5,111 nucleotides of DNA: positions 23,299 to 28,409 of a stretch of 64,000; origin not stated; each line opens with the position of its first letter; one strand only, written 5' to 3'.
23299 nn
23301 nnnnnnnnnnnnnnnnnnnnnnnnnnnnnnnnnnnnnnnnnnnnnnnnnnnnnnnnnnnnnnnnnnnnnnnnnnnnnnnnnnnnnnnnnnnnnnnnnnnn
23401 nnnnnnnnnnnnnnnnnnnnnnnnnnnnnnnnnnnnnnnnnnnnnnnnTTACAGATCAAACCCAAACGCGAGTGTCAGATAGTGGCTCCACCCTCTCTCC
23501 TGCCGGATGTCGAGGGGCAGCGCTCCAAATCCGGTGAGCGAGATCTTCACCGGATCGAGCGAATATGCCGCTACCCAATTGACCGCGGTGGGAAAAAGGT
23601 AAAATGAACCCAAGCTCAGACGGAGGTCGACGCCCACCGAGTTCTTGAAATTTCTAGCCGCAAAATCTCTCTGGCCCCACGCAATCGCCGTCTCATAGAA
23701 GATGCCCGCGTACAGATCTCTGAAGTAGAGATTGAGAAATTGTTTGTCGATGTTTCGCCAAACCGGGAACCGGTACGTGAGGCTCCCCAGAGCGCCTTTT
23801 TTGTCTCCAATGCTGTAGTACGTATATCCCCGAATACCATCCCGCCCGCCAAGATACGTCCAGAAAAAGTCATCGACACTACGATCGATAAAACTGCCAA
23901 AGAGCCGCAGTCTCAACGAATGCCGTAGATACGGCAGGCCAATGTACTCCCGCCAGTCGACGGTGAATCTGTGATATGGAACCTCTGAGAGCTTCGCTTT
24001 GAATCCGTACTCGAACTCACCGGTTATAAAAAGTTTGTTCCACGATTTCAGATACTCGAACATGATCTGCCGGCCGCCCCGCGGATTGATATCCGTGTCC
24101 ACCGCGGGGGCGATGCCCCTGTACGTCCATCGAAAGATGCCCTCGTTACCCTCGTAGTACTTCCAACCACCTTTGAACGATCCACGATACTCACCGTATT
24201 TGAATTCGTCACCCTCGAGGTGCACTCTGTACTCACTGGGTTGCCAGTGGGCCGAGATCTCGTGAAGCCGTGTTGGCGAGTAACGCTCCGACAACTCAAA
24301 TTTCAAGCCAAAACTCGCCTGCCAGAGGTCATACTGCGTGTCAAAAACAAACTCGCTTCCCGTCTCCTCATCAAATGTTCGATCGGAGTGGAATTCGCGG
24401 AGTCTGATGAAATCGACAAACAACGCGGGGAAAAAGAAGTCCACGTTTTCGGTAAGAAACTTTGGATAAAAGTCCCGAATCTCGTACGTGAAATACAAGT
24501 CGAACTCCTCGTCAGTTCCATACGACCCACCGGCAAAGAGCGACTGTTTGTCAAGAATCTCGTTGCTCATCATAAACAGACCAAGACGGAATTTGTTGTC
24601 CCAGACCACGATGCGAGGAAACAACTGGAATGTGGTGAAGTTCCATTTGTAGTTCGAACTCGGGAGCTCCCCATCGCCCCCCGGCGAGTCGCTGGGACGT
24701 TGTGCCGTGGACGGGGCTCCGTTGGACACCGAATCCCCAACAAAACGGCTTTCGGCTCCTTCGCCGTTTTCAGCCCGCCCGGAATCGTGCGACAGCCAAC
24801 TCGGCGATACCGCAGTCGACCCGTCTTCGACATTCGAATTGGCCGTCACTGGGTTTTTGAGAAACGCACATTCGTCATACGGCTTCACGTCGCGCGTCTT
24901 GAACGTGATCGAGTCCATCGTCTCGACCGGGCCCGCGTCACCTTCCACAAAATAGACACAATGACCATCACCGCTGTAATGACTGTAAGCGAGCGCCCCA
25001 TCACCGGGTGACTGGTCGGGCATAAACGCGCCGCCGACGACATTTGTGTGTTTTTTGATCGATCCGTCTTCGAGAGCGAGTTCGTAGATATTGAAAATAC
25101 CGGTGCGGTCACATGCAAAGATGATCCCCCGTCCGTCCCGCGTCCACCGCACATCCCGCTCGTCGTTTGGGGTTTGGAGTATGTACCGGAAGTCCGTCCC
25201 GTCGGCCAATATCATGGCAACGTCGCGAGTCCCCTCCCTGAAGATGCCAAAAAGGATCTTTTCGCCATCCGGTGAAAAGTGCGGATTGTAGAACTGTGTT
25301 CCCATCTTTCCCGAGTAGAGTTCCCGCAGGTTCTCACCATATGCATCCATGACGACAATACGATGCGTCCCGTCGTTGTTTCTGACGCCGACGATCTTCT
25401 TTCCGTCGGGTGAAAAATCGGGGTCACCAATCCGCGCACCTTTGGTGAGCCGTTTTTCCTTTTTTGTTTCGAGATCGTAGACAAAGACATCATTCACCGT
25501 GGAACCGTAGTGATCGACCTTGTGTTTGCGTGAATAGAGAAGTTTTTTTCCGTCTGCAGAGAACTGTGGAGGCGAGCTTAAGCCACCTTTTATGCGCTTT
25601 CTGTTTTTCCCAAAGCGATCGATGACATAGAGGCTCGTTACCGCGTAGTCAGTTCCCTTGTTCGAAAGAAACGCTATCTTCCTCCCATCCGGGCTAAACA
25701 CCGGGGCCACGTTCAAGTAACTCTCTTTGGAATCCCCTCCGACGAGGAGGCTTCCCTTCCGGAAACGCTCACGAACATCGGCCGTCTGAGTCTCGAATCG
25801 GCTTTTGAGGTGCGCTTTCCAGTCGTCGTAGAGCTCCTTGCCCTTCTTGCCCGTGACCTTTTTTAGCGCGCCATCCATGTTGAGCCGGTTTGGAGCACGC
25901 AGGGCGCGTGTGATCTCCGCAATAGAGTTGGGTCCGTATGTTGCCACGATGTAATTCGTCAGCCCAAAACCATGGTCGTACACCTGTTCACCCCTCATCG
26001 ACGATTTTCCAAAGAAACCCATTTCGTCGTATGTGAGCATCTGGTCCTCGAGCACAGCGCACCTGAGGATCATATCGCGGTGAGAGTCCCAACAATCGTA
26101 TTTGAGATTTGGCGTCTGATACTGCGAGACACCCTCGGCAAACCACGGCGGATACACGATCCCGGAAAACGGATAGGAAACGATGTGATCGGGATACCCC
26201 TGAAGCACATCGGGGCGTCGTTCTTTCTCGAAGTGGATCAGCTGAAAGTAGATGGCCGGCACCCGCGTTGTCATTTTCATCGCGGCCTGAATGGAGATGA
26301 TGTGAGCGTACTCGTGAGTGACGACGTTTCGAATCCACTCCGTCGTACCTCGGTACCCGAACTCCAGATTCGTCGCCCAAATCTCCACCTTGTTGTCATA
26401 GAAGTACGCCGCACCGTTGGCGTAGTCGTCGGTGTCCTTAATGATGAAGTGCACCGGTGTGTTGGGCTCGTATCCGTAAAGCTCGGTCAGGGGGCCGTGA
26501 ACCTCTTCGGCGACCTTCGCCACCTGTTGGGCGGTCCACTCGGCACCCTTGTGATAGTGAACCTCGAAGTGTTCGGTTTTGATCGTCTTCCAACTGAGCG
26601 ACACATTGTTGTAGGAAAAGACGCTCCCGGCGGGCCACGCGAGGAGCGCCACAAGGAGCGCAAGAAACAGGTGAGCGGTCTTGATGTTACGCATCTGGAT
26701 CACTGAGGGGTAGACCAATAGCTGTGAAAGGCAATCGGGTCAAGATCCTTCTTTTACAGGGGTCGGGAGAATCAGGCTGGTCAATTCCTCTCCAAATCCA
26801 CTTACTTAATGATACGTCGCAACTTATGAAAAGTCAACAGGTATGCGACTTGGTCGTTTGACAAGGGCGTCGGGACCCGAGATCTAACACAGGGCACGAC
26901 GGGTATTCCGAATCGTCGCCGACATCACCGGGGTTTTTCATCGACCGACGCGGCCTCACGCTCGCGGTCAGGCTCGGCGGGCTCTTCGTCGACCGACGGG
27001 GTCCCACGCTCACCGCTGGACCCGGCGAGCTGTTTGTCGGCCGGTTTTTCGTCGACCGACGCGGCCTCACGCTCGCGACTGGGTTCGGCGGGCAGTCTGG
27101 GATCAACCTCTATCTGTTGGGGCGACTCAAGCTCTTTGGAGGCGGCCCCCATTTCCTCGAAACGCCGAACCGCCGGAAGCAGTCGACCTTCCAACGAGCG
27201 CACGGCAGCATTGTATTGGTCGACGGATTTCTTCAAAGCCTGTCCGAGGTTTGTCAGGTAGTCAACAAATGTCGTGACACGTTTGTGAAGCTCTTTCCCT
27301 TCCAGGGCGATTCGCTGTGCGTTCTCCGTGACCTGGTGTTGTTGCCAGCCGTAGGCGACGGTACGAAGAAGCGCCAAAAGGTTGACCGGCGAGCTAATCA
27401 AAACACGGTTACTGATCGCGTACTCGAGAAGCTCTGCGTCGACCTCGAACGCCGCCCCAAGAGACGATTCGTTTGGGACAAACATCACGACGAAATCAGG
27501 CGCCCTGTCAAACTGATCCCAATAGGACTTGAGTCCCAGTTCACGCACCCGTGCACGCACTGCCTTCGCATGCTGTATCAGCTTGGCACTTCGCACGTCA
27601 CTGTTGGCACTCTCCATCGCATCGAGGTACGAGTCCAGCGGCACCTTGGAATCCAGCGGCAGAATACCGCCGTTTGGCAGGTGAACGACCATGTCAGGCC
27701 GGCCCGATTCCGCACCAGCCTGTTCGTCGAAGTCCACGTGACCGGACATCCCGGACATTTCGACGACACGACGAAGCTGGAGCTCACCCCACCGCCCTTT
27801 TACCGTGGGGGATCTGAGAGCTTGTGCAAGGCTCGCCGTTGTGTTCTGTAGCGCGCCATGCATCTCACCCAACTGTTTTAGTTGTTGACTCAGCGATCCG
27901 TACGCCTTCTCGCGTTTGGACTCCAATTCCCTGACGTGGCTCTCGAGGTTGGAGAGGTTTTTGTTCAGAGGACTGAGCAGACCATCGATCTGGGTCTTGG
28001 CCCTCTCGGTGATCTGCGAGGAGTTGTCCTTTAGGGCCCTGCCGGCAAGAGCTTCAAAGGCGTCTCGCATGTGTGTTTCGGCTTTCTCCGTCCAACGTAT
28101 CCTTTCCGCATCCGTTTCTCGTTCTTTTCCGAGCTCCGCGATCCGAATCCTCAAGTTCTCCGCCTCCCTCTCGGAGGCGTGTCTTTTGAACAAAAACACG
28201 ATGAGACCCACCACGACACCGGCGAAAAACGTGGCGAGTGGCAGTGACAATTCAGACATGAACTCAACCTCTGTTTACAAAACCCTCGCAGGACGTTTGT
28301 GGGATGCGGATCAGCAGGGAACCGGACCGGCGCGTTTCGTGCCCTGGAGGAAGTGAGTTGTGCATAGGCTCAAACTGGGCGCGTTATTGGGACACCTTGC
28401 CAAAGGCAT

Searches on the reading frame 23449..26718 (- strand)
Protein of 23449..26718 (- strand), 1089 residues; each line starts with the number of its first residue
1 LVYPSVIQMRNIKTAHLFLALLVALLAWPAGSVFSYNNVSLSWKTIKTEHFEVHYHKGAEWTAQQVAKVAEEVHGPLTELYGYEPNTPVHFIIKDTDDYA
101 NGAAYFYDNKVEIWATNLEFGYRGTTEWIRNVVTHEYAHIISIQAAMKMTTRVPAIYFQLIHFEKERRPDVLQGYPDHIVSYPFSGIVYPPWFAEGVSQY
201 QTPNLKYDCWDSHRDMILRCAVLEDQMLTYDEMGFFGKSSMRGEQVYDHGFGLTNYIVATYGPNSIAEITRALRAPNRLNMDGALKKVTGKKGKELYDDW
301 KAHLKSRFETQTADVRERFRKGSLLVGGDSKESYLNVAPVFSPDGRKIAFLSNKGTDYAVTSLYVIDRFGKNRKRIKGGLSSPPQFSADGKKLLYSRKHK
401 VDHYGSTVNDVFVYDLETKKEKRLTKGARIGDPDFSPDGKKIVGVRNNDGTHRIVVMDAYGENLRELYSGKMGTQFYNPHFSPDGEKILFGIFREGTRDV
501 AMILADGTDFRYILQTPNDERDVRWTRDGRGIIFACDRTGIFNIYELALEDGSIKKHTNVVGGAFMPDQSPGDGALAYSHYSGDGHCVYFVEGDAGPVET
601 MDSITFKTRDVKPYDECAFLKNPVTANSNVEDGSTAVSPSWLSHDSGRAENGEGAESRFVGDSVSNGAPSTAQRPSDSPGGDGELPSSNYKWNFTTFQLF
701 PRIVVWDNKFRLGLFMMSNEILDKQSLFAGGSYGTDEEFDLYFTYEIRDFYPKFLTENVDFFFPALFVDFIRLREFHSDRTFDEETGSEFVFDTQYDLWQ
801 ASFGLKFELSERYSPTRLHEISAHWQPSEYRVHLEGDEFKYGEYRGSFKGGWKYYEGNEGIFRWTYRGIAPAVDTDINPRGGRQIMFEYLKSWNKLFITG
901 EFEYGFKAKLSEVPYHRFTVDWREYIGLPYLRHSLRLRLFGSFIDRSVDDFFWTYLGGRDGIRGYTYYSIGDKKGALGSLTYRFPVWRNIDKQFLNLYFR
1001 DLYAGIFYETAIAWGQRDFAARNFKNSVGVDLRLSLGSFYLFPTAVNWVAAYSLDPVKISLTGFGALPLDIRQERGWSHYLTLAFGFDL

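Call 7: search_protein_families(library=pfam, proteins=[window:23449-26718:-], max_evalue=0.001)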
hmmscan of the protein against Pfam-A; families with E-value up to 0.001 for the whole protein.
window:23449-26718:- (1089 aa): 3 families
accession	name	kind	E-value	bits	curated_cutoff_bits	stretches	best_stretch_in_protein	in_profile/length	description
PF07676.18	PD40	-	1.3e-19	70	20.9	1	336-358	11-31/38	WD40-like Beta Propeller Repeat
PF13485.12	Peptidase_MA_2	-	1.5e-07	31.9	32.4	1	189-305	90-200/201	Peptidase MA superfamily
PF00930.27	DPPIV_N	-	6.3e-07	28.9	22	1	387-449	1-64/354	Dipeptidyl peptidase IV (DPP IV) N-terminal region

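Call 25: search_protein_families(library=ncbifam, proteins=[window:23449-26718:-], max_evalue=0.001)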
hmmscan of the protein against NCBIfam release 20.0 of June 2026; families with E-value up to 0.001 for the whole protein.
window:23449-26718:- (1089 aa): 5 families
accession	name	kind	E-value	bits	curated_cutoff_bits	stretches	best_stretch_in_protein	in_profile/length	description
TIGR02800.1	propeller_TolB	equivalog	6.6e-31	107.7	343.15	2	433-599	196-360/418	Tol-Pal system beta propeller repeat protein TolB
NF002183.0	PRK01029.1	equivalog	3.1e-22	79.2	405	2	431-560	284-413/429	Tol-Pal system protein TolB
NF053518.1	DipepPtdsDpp5Prph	equivalog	3.3e-15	55.7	900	1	385-490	18-122/655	dipeptidyl-peptidase Dpp5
NF033523.0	lasso_peptidase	equivalog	4.7e-11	42.2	400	1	475-538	89-152/638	Atxe2 family lasso peptide isopeptidase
NF003124.0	PRK04043.1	equivalog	1.9e-08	33.5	428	0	386-464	240-313/419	Tol-Pal system protein TolB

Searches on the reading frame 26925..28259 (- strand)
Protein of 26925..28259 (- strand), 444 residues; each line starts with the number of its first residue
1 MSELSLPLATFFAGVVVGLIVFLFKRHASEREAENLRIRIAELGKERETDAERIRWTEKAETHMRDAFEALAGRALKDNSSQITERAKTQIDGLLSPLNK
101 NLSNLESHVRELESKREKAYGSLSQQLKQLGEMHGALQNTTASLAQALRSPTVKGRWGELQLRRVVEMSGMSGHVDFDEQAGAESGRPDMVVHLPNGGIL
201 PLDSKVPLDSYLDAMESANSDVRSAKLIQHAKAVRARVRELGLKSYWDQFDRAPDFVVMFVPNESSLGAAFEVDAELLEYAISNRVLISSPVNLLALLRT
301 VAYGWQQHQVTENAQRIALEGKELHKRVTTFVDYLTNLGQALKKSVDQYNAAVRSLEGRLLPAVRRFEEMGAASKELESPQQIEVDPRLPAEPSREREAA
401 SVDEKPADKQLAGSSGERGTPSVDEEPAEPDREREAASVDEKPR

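Call 7: search_protein_families(library=pfam, proteins=[window:26925-28259:-], max_evalue=0.001)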
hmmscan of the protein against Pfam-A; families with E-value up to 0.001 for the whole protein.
window:26925-28259:- (444 aa): 2 families
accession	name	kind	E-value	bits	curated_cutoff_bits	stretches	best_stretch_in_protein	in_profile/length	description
PF02646.22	RmuC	-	3.1e-92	309.2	26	1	90-376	2-290/291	RmuC family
PF04108.17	ATG17_like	-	0.00075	19.5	43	0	89-153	31-95/355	Autophagy protein ATG17-like domain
